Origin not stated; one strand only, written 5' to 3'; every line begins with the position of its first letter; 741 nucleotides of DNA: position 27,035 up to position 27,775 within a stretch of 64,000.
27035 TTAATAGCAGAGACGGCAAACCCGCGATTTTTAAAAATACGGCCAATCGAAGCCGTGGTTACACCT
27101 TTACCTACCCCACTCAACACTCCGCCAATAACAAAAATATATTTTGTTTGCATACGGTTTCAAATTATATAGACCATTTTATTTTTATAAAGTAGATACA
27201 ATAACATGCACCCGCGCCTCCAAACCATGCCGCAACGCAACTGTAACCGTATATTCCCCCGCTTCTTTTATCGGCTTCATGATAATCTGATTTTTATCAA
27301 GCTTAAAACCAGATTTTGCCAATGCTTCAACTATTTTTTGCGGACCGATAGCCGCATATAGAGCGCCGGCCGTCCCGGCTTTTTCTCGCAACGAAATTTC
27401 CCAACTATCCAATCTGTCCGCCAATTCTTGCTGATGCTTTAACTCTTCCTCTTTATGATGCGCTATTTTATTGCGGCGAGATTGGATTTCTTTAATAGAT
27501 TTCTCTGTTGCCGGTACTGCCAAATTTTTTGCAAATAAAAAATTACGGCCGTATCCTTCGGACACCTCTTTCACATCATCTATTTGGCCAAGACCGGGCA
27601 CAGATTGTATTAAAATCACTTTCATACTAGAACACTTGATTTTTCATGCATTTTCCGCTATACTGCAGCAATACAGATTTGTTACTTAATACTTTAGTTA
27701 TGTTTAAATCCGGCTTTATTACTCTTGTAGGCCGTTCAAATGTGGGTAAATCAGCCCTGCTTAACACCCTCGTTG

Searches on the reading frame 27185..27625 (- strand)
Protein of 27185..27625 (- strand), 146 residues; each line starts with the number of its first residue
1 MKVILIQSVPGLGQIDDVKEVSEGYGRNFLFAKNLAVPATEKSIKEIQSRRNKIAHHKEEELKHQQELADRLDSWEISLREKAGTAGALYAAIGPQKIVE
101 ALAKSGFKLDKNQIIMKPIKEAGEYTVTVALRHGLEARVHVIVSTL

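Call 88: search_protein_families(library=pfam, proteins=[window:27185-27625:-], max_evalue=0.001)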
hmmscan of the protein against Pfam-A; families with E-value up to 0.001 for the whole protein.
window:27185-27625:- (146 aa): 2 families
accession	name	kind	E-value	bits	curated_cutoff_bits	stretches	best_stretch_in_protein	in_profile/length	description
PF01281.25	Ribosomal_L9_N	-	1.7e-20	72.7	20.7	1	1-47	1-47/47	Ribosomal protein L9, N-terminal domain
PF03948.19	Ribosomal_L9_C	-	1.1e-18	67.9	23.2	1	64-144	2-85/86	Ribosomal protein L9, C-terminal domain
